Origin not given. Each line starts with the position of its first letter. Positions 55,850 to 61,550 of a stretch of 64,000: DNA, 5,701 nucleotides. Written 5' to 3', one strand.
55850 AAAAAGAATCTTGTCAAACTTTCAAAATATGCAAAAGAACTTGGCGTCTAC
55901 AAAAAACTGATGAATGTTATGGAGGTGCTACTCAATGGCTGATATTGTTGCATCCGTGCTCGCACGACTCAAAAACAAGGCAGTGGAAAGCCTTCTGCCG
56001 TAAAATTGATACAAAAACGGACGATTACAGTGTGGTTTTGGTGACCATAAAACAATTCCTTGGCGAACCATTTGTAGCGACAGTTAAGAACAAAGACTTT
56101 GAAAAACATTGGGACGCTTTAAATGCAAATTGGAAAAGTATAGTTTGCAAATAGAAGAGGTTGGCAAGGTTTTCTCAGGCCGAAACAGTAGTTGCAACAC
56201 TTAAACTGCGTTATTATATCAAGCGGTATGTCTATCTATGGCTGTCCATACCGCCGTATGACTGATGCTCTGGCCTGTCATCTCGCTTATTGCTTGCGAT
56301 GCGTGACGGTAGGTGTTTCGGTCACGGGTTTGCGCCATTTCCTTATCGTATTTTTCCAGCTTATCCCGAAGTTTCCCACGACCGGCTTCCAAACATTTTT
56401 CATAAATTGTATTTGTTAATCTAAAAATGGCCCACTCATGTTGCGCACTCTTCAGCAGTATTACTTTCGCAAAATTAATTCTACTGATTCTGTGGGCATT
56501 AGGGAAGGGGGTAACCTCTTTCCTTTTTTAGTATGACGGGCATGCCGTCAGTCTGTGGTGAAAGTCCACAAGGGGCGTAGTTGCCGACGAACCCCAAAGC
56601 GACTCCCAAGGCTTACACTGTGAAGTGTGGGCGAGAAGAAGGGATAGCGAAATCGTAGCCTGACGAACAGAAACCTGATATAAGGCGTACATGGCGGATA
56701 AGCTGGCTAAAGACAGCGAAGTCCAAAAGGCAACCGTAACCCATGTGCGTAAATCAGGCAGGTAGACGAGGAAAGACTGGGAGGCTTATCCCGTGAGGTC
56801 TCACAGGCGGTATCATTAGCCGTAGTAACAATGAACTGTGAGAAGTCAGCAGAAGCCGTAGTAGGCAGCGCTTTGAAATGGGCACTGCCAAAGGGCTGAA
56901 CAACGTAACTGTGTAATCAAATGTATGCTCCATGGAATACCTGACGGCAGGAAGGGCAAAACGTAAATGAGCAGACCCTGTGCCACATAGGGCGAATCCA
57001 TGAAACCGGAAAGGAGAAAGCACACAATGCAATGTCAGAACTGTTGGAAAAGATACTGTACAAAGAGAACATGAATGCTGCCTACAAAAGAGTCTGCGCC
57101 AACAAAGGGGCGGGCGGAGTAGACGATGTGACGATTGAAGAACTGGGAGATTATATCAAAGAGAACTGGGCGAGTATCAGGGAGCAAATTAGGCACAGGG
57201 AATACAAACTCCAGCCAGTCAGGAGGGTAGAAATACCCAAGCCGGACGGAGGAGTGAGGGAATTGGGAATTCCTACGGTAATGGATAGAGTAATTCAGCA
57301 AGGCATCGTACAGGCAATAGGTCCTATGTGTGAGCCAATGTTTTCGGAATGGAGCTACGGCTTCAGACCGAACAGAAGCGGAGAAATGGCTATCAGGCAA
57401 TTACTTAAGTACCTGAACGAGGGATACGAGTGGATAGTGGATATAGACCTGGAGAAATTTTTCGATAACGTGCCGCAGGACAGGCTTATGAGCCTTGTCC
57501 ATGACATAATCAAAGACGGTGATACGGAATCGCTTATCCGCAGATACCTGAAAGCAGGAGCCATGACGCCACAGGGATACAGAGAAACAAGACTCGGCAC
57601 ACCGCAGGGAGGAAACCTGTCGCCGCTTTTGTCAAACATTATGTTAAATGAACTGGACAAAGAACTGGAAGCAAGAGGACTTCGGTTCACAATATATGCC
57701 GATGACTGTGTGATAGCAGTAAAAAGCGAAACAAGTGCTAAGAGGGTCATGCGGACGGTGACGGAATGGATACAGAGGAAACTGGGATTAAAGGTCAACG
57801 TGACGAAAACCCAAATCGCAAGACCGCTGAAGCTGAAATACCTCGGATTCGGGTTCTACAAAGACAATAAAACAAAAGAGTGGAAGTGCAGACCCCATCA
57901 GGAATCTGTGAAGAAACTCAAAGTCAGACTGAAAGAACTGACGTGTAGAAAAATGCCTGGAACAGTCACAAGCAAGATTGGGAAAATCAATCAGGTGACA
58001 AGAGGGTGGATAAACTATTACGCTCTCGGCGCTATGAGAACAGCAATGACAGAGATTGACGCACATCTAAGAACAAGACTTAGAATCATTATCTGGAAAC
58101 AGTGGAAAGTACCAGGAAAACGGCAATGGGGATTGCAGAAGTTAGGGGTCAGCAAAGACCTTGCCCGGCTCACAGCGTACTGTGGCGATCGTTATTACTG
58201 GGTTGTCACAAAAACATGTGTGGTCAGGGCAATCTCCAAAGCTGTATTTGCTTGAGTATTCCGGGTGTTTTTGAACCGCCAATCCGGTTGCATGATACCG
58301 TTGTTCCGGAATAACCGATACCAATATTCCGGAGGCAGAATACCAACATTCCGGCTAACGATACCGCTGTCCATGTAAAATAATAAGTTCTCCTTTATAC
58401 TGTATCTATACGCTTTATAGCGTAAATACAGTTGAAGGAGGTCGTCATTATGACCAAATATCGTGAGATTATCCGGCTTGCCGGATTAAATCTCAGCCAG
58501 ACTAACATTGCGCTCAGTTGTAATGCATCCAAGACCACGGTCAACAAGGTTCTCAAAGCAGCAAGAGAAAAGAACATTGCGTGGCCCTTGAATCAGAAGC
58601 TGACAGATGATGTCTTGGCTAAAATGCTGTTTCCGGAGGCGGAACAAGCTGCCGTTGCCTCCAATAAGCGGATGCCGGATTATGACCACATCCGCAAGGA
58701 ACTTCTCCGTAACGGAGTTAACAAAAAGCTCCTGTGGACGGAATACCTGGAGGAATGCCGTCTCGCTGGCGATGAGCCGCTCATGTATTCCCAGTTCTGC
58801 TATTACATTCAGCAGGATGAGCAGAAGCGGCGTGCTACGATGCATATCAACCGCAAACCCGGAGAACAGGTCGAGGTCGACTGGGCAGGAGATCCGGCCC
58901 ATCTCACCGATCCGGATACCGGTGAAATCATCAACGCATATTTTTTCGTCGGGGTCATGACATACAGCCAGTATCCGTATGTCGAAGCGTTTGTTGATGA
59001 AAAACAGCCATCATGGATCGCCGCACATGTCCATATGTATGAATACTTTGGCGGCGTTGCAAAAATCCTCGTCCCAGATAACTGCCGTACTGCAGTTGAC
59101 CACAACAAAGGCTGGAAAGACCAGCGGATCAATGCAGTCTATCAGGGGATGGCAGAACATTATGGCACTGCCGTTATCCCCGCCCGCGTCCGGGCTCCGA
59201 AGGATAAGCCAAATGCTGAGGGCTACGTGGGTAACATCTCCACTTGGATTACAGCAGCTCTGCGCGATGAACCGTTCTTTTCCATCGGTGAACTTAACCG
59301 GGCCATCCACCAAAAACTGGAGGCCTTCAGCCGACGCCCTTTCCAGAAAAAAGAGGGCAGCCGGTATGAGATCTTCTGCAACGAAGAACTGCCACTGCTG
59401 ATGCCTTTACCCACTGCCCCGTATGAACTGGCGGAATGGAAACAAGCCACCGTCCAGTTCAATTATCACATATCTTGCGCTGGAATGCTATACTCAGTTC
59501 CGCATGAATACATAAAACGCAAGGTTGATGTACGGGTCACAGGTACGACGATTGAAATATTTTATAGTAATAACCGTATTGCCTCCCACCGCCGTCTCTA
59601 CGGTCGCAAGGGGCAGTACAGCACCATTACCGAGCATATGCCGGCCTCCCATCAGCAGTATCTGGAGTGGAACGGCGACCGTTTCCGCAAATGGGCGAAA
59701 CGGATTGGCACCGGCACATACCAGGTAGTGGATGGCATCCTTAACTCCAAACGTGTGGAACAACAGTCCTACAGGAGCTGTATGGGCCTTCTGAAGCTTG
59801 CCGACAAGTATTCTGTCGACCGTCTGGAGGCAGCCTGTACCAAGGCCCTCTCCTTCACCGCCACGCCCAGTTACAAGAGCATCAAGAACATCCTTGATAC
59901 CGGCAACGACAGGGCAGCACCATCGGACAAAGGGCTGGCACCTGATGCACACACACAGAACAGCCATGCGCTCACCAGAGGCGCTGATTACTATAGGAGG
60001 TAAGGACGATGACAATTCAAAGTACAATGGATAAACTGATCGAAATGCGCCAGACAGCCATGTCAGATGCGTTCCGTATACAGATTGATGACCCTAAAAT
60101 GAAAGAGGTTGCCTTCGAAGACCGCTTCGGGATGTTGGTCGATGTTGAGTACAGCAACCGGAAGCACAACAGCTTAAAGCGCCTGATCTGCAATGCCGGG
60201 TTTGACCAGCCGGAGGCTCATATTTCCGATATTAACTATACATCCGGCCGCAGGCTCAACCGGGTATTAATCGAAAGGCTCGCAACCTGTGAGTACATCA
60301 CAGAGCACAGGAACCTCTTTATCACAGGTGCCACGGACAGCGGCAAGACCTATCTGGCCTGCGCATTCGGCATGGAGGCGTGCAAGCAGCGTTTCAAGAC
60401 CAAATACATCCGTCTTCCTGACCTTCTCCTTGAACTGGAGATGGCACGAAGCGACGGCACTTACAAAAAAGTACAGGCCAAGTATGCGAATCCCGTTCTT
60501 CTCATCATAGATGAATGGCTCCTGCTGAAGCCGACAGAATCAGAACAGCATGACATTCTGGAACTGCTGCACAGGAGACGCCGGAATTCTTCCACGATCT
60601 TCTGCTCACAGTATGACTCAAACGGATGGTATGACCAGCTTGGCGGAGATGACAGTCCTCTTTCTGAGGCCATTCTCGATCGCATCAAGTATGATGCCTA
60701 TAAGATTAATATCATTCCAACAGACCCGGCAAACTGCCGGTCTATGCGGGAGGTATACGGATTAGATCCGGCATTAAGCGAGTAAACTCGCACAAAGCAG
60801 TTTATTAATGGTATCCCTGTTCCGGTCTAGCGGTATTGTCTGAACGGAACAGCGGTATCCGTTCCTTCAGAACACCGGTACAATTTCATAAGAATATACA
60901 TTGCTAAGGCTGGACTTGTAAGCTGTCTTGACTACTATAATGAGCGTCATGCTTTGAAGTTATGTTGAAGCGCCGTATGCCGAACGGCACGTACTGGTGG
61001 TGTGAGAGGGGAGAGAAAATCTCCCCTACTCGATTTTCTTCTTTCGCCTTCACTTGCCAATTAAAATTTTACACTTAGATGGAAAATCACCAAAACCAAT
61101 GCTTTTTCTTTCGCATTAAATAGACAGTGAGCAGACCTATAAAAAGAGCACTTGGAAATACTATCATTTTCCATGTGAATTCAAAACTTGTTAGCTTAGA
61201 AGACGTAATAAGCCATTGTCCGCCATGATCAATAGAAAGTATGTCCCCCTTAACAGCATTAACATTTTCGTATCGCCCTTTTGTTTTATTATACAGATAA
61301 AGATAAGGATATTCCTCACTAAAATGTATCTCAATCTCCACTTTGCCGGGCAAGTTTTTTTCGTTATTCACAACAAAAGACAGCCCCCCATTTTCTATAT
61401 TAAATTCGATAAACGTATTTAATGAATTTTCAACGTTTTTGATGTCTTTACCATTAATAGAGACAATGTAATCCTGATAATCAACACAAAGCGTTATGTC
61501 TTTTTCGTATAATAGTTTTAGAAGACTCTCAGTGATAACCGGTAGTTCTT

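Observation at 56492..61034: Nested mobile elements: an IS21 element inserted into domain IV of an endonuclease-less group II intron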

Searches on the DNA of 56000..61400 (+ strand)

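Call 6: search_rna_families(source=window, start=56000, end=61400, threshold=evalue, max_evalue=10, show_alignments=8)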
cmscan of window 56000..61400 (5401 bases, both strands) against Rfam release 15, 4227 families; matches with E-value up to 10: 4.
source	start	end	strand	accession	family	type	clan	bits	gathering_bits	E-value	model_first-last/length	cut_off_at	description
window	56614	56778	+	RF02001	group-II-D1D4-3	Intron;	CL00102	126.7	32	9.5e-27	1-170/170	no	Group II catalytic intron D1-D4-3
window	56821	56896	+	RF01998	group-II-D1D4-1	Intron;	CL00102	47.7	35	1.4e-06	1-84/84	no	Group II catalytic intron D1-D4-1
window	60835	60873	-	RF01843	neisseria_FSE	Cis-reg; frameshift_element;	-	16.4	50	9.5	1-40/40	no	neiserria ribosomal frameshift element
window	60960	61111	+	RF04178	BTnc005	Gene; sRNA;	-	14.3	174.8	9.3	1-205/205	no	Bacteroides sRNA BTnc005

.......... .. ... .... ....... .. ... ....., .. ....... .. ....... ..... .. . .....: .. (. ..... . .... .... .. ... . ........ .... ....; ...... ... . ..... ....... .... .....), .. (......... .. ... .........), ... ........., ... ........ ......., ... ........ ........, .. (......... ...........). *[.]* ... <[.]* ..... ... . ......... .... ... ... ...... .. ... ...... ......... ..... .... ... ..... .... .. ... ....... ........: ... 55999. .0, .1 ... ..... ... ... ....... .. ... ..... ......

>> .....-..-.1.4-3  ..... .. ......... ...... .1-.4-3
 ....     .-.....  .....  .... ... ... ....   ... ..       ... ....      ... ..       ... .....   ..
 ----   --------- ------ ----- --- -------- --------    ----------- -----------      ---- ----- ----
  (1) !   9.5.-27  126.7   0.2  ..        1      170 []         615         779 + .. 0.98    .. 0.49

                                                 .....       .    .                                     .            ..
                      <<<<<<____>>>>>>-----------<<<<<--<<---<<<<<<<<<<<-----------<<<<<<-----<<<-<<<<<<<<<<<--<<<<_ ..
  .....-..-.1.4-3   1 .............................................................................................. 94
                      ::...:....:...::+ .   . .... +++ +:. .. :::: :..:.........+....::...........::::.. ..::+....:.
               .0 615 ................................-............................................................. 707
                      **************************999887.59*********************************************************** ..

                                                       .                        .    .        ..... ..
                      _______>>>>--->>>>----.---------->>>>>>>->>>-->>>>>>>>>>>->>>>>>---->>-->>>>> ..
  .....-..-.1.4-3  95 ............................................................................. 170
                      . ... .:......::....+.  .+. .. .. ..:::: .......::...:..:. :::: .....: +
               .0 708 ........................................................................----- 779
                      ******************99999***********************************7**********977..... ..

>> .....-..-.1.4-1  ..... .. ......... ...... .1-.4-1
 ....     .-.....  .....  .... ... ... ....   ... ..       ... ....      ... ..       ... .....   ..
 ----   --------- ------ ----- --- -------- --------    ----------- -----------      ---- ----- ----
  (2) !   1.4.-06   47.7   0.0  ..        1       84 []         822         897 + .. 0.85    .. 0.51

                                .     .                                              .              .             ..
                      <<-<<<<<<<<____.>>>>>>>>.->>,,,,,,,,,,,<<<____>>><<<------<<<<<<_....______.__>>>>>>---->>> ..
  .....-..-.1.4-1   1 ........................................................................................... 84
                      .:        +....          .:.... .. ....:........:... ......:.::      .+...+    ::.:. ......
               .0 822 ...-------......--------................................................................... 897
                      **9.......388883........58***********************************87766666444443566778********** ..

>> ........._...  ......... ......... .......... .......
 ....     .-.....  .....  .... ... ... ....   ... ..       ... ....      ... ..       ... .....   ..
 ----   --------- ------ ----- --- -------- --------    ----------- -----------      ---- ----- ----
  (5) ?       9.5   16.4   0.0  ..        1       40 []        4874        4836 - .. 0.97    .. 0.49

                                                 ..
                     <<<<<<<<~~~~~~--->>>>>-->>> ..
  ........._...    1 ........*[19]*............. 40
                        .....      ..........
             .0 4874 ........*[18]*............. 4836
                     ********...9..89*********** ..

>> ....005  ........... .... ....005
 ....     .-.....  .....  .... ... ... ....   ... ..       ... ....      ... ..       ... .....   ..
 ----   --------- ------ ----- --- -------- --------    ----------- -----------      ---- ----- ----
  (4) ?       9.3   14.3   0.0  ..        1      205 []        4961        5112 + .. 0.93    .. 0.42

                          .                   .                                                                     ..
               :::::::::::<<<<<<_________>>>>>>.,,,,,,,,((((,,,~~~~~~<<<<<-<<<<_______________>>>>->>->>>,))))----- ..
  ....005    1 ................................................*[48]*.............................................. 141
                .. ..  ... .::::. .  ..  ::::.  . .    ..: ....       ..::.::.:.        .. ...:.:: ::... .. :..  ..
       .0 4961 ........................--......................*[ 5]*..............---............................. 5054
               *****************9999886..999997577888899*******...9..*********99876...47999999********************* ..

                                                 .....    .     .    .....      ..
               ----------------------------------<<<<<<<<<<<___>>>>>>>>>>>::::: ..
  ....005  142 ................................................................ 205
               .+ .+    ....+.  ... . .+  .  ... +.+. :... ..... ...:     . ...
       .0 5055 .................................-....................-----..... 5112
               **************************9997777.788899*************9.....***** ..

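Call 11: search_dna_similar(query=window:56480-58295:+, collection=plasmids, mode=distant, max_rows=15)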
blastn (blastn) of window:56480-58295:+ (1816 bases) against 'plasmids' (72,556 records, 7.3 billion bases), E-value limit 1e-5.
Records with a match: 32; places in all: 56; records where one place covers at least 80% of the query: 0.
Best place of each record, by identity: 60-80% 32.
By first word of the organism name: Bacillus 9; Staphylococcus 9; Enterococcus 3; Tetragenococcus 2; Streptococcus 1; Peribacillus 1; Roseburia 1; Lysinibacillus 1; Pseudomonas 1; Stutzerimonas 1; and 3 more.
By predicted mobility (MOB-suite, as given by PLSDB): non-mobilizable 17; mobilizable 12; conjugative 3.
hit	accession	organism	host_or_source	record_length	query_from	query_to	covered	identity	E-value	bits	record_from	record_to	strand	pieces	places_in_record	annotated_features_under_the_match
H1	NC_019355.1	Tetragenococcus muriaticus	-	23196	45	1273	68%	68.0%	2e-106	394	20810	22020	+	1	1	ltrA: group II intron reverse transcriptase/maturase | DNA methyltransferase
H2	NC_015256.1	Tetragenococcus muriaticus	-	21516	45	1273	68%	67.9%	1e-104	389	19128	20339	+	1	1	site-specific DNA-methyltransferase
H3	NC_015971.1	Streptococcus agalactiae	-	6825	45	1378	54%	69.7%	6e-51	406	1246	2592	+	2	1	ltrA: group II intron reverse transcriptase/maturase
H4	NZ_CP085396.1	Peribacillus frigoritolerans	single cell,soil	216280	45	1209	39%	67.6%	6e-25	195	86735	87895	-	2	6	none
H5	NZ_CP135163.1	Roseburia sp. 831b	Sus scrofa domesticus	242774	181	1380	26%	69.2%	2e-13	163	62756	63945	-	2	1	ltrA: group II intron reverse transcriptase/maturase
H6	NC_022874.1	Bacillus thuringiensis YBT-1518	-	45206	785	1250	26%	63.9%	2e-7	66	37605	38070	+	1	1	none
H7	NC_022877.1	Bacillus thuringiensis YBT-1518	-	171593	785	1250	26%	63.9%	2e-7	66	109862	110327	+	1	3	ltrA: group II intron reverse transcriptase/maturase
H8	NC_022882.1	Bacillus thuringiensis YBT-1518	-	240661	785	1250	26%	63.9%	2e-7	66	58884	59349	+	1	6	ltrA: group II intron reverse transcriptase/maturase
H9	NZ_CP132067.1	Bacillus mycoides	whole organism,soil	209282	785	1227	24%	64.5%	1e-9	74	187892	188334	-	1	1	ltrA: group II intron reverse transcriptase/maturase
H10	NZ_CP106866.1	Lysinibacillus capsici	water,water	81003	874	1226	19%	65.1%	1e-8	70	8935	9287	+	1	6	ltrA: group II intron reverse transcriptase/maturase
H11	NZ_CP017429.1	Staphylococcus simulans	sheep,tissue sample,brain tissue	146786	181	386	11%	71.2%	2e-12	82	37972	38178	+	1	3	none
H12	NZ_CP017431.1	Staphylococcus simulans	sheep,tissue sample,placental tissue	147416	181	386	11%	71.2%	2e-12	82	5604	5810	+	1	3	none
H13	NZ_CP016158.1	Staphylococcus simulans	Cell culture,Sheep placental tissue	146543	181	386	11%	71.2%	2e-12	82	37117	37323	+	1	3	none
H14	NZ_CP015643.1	Staphylococcus simulans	sheep,Cell culture,brain tissue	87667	181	386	11%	71.2%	2e-12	82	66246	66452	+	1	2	none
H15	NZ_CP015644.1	Staphylococcus simulans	sheep,Cell culture,brain tissue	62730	181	386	11%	71.2%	2e-12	82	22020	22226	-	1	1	none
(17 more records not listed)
